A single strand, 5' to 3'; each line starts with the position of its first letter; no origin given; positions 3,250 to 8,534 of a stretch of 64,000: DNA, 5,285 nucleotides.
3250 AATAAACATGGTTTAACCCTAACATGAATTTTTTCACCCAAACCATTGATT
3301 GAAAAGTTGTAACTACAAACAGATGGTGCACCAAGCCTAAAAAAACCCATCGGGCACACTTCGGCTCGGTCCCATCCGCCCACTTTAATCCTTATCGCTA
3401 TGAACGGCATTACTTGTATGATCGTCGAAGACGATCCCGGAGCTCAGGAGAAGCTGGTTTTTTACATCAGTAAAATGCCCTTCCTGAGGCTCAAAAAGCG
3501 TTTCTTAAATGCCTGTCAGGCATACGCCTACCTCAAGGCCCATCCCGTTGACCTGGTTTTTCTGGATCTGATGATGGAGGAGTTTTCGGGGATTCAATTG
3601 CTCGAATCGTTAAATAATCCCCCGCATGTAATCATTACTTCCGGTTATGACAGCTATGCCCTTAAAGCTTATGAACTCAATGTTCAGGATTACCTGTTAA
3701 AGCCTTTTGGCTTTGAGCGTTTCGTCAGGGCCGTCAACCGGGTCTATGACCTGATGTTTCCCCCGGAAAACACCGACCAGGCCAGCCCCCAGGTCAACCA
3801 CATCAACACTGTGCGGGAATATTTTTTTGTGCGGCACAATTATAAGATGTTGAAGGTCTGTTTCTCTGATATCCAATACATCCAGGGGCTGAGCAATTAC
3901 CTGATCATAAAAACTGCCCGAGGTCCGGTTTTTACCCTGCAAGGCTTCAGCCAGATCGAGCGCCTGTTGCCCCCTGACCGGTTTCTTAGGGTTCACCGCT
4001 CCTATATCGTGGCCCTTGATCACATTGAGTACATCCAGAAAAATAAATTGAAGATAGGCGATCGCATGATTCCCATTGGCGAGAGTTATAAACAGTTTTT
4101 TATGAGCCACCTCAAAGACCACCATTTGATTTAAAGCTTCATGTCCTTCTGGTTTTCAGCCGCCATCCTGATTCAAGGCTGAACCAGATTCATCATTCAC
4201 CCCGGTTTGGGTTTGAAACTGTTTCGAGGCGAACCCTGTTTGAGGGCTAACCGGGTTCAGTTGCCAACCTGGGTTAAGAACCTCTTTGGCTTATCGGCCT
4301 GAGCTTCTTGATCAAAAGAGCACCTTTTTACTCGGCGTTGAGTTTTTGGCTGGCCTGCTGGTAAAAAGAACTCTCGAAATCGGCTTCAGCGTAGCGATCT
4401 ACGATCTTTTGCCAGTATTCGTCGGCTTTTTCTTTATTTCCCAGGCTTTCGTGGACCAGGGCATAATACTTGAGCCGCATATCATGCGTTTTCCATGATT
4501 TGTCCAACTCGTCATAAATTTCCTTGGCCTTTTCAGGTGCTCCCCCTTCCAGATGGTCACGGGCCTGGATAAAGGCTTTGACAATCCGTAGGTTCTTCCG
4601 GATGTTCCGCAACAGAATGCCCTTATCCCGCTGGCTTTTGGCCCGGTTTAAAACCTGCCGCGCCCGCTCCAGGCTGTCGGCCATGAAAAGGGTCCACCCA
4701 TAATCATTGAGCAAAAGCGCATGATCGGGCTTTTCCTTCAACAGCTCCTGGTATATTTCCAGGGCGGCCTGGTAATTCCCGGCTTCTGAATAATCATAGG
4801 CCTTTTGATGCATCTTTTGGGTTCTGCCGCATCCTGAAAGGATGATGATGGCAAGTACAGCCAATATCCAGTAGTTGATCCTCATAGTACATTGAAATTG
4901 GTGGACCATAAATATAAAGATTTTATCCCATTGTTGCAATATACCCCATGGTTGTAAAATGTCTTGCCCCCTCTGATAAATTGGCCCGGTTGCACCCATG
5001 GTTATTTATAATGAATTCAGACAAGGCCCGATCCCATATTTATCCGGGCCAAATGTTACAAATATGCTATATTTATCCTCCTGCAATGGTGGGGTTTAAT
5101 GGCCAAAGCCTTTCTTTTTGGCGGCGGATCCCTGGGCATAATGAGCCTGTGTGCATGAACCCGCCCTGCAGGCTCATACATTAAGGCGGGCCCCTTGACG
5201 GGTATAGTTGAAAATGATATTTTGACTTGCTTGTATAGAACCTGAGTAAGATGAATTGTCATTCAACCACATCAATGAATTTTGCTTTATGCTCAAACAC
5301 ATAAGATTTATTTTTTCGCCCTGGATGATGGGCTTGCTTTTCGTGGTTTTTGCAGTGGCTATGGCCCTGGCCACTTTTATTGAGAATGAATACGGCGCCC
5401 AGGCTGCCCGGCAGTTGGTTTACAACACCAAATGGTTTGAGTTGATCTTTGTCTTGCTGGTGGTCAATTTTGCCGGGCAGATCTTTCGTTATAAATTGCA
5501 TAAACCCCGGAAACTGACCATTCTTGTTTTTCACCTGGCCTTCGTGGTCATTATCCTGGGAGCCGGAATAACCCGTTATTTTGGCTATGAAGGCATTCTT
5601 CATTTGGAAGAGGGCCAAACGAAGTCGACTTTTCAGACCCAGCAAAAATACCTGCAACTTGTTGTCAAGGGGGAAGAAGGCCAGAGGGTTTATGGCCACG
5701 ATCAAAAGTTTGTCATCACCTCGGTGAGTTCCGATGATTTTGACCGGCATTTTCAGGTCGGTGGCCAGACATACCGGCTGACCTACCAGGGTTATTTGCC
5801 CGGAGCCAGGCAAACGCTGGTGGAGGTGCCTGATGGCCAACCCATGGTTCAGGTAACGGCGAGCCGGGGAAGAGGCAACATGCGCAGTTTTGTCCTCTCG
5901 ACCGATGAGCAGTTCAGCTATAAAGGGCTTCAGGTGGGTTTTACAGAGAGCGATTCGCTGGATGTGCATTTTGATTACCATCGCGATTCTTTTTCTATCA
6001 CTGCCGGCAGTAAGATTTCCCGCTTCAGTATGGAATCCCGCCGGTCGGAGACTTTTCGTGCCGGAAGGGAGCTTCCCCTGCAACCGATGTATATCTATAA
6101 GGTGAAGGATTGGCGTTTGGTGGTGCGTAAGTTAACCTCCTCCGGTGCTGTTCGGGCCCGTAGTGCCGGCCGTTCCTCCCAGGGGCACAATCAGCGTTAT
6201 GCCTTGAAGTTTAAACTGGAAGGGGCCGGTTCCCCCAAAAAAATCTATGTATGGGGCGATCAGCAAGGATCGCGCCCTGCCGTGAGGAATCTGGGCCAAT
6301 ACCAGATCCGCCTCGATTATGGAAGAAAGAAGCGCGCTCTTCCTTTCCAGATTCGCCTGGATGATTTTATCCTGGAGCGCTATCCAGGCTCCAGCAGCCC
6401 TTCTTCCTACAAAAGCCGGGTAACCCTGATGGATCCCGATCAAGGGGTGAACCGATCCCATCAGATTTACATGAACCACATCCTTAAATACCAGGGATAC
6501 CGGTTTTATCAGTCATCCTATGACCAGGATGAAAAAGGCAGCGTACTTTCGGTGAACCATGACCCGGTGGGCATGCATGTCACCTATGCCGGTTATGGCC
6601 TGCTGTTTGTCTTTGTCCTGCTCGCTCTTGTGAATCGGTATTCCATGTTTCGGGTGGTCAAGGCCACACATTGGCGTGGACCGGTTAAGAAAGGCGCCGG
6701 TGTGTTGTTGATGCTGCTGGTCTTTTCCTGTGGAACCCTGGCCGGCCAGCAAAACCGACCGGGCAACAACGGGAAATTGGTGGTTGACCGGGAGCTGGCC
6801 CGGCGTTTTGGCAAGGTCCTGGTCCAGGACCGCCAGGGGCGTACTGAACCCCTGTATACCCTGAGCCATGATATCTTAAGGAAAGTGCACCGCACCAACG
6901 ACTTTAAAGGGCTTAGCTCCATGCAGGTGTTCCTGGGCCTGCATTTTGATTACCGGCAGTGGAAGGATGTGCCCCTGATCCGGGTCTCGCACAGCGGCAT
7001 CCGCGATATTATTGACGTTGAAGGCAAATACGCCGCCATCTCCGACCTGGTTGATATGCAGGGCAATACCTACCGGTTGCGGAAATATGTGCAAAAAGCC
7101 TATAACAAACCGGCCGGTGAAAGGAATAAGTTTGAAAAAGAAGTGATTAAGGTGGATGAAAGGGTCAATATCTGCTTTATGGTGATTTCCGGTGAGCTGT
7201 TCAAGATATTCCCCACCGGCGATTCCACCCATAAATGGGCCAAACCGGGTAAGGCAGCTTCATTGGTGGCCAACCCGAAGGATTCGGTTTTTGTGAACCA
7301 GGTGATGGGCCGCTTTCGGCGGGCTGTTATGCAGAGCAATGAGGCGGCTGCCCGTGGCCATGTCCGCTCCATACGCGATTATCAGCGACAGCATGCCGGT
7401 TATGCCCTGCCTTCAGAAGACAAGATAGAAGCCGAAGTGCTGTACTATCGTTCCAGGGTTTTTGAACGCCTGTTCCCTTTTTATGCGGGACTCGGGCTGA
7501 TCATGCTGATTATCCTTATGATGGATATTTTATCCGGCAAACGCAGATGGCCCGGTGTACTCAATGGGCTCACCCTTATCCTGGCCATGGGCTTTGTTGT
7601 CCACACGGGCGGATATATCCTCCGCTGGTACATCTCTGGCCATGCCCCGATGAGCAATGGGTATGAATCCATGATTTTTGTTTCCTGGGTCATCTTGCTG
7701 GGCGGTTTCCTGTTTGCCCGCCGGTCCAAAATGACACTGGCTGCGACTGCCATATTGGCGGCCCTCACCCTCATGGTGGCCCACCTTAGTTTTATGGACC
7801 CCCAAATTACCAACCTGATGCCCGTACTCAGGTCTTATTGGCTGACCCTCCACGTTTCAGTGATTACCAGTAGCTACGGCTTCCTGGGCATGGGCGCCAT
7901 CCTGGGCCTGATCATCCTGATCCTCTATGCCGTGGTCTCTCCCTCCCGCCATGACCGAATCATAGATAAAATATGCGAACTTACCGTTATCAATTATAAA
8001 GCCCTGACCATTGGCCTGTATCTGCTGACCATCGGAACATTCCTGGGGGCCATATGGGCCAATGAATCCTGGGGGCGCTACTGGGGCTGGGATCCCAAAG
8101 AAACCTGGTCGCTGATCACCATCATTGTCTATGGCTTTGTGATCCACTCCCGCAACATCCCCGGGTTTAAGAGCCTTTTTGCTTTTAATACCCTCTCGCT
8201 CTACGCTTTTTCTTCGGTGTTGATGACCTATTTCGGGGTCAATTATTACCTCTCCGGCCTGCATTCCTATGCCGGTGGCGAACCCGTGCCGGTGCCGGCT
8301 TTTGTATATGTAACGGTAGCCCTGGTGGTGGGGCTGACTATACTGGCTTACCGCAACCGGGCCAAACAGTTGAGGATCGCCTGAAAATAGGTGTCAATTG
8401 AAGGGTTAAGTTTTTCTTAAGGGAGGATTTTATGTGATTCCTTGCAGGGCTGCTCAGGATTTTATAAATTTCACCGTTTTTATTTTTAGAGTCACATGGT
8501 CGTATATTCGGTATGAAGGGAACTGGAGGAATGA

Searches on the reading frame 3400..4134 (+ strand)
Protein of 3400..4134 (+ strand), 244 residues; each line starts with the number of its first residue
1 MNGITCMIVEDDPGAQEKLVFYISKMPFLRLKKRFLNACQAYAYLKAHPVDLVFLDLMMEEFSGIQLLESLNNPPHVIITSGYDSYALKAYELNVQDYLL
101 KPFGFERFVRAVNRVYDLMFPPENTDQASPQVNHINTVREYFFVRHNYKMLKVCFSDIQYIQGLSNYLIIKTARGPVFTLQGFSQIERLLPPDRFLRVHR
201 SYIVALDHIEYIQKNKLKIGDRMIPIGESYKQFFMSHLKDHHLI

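Call 75: search_protein_families(library=pfam, proteins=[window:3400-4134:+], max_evalue=0.0001)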
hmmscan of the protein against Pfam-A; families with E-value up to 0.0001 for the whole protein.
window:3400-4134:+ (244 aa): 2 families
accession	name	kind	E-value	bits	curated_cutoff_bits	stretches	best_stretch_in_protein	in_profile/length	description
PF04397.21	LytTR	-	2.2e-16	60.3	22.6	1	149-238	2-97/98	LytTr DNA-binding domain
PF00072.30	Response_reg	-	3e-16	60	30.2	1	7-112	2-110/111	Response regulator receiver domain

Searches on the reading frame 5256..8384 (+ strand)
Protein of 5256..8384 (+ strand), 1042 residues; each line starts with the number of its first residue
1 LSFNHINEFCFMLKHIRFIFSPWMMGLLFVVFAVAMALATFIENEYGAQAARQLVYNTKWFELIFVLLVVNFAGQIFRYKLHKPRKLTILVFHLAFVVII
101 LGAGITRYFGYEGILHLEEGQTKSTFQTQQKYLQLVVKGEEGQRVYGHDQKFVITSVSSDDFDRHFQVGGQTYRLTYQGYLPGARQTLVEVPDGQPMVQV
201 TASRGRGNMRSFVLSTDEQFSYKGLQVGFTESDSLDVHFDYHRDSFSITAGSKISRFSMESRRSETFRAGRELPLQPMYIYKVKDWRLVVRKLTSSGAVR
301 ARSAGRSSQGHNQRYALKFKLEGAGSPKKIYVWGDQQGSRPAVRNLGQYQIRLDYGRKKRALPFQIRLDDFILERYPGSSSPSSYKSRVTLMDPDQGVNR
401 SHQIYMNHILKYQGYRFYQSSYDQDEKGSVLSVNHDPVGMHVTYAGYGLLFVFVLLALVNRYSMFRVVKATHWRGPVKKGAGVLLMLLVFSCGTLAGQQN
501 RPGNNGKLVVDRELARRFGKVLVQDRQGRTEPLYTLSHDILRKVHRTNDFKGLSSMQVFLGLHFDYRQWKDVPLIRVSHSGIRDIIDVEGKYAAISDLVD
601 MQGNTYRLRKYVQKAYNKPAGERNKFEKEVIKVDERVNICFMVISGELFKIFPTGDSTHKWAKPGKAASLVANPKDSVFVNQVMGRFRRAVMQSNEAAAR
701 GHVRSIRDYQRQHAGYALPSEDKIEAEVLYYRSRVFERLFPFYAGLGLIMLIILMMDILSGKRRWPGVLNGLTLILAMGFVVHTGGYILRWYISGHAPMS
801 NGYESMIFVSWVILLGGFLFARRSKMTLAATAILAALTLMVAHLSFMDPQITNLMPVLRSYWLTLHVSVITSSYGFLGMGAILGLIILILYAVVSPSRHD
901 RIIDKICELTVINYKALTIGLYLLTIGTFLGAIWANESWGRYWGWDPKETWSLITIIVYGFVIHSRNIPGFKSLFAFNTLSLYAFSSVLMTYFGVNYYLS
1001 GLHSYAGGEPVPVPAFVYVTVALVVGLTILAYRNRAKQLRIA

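Call 37: search_protein_families(library=pfam, proteins=[window:5256-8384:+], max_evalue=0.00001)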
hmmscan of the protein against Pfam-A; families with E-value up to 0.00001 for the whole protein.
window:5256-8384:+ (1042 aa): 2 families
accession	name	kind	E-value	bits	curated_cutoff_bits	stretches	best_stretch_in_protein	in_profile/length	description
PF01578.25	Cytochrom_C_asm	-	9e-42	143.5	29.9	1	799-1003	1-212/212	Cytochrome C assembly protein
PF05140.19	ResB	-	1.7e-24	86.9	24.6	2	355-431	198-274/486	ResB-like family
